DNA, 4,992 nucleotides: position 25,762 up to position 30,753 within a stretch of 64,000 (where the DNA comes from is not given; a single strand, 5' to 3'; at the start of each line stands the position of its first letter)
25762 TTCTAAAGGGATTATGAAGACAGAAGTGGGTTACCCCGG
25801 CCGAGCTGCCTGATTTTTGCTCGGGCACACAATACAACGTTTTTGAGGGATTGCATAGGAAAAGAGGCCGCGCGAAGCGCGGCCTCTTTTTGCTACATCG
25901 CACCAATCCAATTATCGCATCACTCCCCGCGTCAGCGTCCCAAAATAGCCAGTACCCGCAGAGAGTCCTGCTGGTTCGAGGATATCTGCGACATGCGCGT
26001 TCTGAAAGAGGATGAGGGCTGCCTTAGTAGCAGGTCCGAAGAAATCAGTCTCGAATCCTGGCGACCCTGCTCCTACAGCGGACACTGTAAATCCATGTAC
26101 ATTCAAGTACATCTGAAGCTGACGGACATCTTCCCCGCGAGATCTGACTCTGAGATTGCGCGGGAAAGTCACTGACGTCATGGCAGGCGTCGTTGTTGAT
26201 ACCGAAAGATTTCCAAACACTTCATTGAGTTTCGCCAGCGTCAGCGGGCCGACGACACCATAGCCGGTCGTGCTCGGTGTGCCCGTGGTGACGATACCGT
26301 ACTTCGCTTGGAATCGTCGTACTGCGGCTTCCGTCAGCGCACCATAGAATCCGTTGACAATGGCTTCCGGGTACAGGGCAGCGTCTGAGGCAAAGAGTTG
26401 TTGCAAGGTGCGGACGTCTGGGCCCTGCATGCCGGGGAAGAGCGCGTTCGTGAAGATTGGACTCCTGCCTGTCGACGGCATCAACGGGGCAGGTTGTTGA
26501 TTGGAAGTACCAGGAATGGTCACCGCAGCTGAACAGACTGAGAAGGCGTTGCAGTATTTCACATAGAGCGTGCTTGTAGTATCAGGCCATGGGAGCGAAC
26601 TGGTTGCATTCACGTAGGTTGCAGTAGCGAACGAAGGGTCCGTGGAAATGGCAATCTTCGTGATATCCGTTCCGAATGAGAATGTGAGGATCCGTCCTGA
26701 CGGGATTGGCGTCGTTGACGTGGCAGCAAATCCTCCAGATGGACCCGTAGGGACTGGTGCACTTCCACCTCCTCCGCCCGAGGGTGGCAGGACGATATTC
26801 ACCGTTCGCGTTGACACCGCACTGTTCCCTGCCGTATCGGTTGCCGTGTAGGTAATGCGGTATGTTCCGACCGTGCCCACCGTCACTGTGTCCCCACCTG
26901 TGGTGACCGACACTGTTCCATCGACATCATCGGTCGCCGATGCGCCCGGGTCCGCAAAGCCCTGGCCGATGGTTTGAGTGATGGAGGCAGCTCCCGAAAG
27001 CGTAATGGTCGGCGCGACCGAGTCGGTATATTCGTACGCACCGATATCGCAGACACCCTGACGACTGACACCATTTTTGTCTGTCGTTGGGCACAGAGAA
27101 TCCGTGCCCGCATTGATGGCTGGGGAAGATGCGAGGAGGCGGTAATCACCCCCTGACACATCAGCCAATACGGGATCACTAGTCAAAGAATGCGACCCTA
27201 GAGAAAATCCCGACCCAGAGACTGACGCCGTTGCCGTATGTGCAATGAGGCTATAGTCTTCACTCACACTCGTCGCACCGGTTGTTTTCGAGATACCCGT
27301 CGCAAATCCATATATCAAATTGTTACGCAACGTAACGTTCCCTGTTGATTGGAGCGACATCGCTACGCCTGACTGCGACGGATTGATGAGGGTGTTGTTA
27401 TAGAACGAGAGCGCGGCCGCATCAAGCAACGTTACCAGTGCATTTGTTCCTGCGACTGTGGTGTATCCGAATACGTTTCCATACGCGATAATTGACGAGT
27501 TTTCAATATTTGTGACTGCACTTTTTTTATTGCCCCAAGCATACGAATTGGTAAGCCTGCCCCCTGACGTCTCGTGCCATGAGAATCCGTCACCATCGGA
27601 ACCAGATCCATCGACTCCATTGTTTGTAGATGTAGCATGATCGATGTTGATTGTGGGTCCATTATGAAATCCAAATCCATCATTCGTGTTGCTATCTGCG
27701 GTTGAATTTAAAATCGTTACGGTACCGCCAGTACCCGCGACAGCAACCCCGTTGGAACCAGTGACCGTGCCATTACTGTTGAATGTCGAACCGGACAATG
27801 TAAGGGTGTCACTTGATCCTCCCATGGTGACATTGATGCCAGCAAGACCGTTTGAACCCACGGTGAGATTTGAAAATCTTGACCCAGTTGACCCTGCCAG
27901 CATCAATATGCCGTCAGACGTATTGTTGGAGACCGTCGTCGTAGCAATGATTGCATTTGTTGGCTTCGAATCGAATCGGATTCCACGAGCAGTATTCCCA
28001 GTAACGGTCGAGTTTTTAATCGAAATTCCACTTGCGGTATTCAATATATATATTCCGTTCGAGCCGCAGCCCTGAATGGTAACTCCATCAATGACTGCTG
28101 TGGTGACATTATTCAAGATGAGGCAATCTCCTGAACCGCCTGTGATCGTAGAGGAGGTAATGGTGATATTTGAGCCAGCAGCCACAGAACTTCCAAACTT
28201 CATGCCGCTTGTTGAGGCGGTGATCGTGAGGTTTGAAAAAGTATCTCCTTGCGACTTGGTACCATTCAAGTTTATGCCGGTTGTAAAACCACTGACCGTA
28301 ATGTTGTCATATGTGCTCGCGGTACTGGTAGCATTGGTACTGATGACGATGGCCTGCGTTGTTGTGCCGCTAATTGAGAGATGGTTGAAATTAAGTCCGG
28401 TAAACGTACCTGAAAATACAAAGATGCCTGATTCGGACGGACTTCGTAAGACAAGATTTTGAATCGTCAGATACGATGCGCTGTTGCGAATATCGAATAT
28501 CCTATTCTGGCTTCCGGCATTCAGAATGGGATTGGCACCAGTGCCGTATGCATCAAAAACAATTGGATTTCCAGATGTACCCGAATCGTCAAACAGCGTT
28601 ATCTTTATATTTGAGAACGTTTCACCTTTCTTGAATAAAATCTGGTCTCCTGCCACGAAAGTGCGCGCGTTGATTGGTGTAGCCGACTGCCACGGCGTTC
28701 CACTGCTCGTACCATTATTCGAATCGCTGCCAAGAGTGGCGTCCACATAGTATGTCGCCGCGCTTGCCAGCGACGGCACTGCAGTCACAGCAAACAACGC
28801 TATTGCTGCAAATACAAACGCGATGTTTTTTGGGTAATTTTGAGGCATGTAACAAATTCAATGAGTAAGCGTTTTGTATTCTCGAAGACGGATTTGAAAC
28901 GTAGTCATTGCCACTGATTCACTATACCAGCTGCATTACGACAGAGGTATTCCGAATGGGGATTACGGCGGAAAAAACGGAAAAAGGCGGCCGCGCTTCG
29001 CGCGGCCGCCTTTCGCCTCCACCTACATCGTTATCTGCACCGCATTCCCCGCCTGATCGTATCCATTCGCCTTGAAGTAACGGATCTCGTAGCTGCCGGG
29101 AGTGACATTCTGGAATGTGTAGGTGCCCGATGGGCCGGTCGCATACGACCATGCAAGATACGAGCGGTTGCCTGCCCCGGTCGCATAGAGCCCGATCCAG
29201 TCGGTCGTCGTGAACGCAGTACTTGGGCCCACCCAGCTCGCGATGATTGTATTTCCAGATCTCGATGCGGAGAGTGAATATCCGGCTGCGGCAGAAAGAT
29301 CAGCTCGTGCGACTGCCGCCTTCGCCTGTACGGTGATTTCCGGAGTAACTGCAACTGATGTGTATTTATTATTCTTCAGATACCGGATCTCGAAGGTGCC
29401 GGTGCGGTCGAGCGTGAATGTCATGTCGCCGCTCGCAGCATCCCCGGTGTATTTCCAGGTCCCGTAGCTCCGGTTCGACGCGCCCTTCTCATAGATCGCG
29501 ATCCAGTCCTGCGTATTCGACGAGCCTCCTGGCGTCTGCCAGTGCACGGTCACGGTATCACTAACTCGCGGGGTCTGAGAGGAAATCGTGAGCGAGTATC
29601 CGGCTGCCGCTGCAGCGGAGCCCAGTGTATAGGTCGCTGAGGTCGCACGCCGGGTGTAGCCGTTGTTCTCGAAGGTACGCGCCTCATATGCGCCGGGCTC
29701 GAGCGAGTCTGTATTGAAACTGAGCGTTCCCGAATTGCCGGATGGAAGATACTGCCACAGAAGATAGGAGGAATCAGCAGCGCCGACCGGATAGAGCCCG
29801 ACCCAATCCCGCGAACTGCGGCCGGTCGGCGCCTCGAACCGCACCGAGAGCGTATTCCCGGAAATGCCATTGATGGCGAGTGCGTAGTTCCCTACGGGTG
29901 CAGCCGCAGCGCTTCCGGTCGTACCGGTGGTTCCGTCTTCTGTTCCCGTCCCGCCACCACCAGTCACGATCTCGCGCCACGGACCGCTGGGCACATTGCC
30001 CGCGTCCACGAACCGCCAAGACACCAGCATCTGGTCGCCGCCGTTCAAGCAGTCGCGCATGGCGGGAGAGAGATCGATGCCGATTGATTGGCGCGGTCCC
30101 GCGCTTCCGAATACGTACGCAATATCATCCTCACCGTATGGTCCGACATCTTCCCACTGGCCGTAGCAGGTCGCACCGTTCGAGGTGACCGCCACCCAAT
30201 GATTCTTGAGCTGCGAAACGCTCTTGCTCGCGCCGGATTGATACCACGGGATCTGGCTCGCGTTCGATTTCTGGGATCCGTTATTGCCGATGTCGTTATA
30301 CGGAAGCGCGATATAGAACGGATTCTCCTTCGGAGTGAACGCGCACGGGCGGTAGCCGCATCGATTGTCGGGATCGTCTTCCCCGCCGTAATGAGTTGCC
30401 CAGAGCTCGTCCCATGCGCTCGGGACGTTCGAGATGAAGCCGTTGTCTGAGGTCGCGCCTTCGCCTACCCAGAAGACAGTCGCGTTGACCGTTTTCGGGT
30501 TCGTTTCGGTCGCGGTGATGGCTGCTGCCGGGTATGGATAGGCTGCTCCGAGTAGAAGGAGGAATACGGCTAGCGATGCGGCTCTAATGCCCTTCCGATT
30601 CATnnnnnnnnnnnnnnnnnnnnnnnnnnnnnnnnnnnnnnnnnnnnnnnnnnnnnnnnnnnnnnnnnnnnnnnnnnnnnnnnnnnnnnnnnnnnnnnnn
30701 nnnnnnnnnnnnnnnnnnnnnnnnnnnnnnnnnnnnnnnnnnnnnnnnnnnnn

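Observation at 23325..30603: Cluster of three giant secreted cell-wall-active proteins sharing an unassigned ~90-aa repeat domain (seven copies)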

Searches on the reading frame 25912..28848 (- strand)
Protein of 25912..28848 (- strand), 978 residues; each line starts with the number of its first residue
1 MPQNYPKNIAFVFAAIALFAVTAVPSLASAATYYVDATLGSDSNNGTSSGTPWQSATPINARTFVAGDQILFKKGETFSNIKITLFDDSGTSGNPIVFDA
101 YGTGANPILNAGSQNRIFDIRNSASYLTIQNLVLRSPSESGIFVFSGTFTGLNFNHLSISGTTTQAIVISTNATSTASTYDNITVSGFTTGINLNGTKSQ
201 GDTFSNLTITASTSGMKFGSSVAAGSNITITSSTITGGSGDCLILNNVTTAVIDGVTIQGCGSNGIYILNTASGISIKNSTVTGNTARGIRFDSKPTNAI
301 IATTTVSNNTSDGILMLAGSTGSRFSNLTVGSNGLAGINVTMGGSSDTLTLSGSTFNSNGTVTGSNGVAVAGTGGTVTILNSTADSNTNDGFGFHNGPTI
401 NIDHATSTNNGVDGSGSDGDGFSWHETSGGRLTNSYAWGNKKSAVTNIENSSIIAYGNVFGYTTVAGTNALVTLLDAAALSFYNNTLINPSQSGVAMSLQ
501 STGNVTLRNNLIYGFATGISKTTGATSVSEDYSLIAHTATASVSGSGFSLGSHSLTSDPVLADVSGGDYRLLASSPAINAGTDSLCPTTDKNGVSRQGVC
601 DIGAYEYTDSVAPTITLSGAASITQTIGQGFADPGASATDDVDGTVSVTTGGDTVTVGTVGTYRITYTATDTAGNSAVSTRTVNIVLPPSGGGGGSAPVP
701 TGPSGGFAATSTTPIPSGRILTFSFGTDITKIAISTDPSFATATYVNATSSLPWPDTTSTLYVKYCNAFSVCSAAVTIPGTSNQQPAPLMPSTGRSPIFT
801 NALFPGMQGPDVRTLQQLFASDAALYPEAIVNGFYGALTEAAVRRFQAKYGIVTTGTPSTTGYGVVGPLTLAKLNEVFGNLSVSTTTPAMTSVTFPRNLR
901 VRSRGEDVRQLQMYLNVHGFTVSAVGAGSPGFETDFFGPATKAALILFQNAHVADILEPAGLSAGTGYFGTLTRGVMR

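Call 3: search_protein_families(library=pfam, proteins=[window:25912-28848:-], max_evalue=1)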
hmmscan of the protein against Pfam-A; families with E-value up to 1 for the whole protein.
window:25912-28848:- (978 aa): 6 families
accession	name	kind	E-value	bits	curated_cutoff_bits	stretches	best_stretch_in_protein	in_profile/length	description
PF13229.12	Beta_helix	-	3e-18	66.4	25.9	2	242-403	2-154/158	Right handed beta helix region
PF01471.23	PG_binding_1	-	5e-16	59.1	23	2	808-872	1-55/57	Putative peptidoglycan binding domain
PF16403.11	Bact_surface_Ig-like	-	4.1e-15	56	27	1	615-685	1-71/71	Bacterial surface protein, Ig-like domain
PF05048.19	NosD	-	0.00031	20.7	23.6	2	179-347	6-162/212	Periplasmic copper-binding protein (NosD)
PF02494.22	HYR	-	0.015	16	21.7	1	636-685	34-81/81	HYR domain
PF18981.6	InlK_D3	-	0.91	10.1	25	1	643-679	31-68/75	Internalin K domain (D3/D4)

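Call 4: search_protein_families(library=ncbifam, proteins=[window:25912-28848:-], max_evalue=1)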
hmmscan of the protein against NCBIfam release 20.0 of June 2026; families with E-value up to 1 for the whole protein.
window:25912-28848:- (978 aa): 4 families
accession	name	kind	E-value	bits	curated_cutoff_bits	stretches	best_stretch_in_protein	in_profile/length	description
NF041518.1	choice_anch_Q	domain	2.4e-14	53.3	25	1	568-607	16-57/58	choice-of-anchor Q domain-containing protein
NF047897.1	LctobiosidLnbX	equivalog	1.6e-10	39.6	2500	1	14-105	27-120/1498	lacto-N-biosidase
TIGR02869.1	spore_SleB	equivalog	1.7e-06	28.1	236.5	1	805-858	9-60/201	spore cortex-lytic enzyme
NF047446.1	barrel_OmpL47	domain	0.00048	20.5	40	1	647-684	29-67/68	OmpL47-type beta-barrel domain-containing protein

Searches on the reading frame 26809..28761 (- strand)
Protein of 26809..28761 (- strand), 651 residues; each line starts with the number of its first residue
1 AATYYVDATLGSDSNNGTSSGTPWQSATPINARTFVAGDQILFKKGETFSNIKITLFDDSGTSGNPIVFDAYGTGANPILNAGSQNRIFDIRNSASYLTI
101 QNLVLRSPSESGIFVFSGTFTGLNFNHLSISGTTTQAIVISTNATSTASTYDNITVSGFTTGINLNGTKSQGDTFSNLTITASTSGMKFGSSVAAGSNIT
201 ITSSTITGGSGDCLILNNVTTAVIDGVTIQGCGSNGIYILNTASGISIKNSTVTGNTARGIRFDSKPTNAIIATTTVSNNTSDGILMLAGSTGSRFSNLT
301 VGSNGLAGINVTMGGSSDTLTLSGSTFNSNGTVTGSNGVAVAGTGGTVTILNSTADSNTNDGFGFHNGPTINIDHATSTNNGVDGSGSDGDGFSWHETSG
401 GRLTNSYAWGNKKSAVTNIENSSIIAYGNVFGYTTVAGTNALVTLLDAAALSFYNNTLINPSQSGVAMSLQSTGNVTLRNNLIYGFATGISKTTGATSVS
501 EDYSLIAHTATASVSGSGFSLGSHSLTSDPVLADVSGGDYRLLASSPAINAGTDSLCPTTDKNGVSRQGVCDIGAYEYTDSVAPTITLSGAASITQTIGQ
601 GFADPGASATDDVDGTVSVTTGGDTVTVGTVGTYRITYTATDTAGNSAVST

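Call 63: search_solved_structures(query=window:26809-28761:-, max_evalue=0.01)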
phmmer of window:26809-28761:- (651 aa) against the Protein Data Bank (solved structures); distinct sequences matched with E-value up to 0.01: 5.
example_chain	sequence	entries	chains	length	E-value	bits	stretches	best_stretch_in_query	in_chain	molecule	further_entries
7v6m_A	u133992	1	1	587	2.5e-10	42.8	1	2-84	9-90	Fibronectin type III domain-containing protein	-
6kqs_A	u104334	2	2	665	4.3e-08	35.4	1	3-87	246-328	lacto-N-biosidase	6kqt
7v6i_A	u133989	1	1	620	7.8e-08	34.6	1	2-77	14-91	Lacto-N-biosidase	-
24mr_A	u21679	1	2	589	8.7e-08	34.4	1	2-75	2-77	Lacto-N-biosidase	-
5gqc_A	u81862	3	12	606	9.1e-08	34.3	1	2-75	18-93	Lacto-N-biosidase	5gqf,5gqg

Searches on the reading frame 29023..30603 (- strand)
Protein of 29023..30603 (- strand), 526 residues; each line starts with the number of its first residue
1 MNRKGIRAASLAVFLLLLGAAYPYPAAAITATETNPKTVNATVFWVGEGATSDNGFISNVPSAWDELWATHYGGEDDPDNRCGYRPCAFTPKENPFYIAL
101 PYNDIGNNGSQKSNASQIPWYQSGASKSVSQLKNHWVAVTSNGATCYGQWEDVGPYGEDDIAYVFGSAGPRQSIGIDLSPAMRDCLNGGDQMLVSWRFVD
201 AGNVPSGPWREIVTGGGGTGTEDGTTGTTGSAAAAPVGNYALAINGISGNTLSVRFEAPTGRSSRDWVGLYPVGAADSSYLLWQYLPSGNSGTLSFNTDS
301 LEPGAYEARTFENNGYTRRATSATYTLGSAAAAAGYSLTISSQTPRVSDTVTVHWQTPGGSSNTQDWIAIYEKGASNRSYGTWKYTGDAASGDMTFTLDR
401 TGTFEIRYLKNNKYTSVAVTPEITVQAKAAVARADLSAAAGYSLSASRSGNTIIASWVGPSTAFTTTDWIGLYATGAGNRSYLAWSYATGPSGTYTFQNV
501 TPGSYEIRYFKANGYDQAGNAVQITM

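Call 3: search_protein_families(library=pfam, proteins=[window:29023-30603:-], max_evalue=1)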
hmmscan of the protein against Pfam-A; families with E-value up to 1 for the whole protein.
window:29023-30603:- (526 aa): 7 families
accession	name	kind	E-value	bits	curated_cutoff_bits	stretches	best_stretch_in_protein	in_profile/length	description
PF17751.7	SKICH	-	7.1e-10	39.8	23.4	3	258-289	24-56/103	SKICH domain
PF13620.12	CarboxypepD_reg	-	0.0062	17.3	32.3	1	485-524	30-69/82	Carboxypeptidase regulatory-like domain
PF17210.9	SdrD_B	-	0.015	15.9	29.7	1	486-518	41-73/112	SdrD B-like domain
PF17802.7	SpaA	-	0.018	15.6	23.1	1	484-517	33-67/91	Prealbumin-like fold domain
PF13715.12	CarbopepD_reg_2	-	0.025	15.1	32.2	0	488-524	29-64/88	CarboxypepD_reg-like domain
PF14686.12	fn3_3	-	0.23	11.7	24.4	1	481-516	24-58/75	Polysaccharide lyase family 4, domain II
PF07495.19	Y_Y_Y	-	0.34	11.3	26.6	1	485-515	21-50/65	Y_Y_Y domain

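Call 4: search_protein_families(library=ncbifam, proteins=[window:29023-30603:-], max_evalue=1)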
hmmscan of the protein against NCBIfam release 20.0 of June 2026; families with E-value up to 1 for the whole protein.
window:29023-30603:- (526 aa): 0 families

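Call 28: find_encoding_contigs(protein=window:29023-30603:-, flank=3000, max_places=4)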
Protein window:29023-30603:- (526 aa): no gene with exactly this product is on record in the collection.

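Call 42: list_cluster_members(proteins=[P0278, window:29023-30603:-, window:23325-25730:-, window:25912-28848:-, P0280, P0279])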
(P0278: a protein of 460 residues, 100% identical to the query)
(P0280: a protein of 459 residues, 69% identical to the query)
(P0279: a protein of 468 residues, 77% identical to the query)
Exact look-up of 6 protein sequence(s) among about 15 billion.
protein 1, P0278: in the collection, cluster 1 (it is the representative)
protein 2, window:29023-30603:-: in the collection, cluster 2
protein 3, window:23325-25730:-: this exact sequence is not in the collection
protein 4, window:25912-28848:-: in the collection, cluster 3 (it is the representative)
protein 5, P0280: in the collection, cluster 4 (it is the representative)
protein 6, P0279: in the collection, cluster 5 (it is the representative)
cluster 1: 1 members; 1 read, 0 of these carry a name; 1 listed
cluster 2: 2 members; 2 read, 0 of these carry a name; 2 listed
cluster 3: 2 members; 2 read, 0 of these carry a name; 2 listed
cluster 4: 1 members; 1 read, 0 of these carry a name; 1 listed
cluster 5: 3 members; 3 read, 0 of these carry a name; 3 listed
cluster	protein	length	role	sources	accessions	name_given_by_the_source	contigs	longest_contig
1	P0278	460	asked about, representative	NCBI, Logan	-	-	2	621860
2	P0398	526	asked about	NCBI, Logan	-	-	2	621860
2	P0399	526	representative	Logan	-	-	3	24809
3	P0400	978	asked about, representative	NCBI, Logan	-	-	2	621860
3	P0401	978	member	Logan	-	-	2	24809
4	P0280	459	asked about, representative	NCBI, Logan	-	-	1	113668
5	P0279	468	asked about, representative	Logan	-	-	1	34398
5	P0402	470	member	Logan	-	-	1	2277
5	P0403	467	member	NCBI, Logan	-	-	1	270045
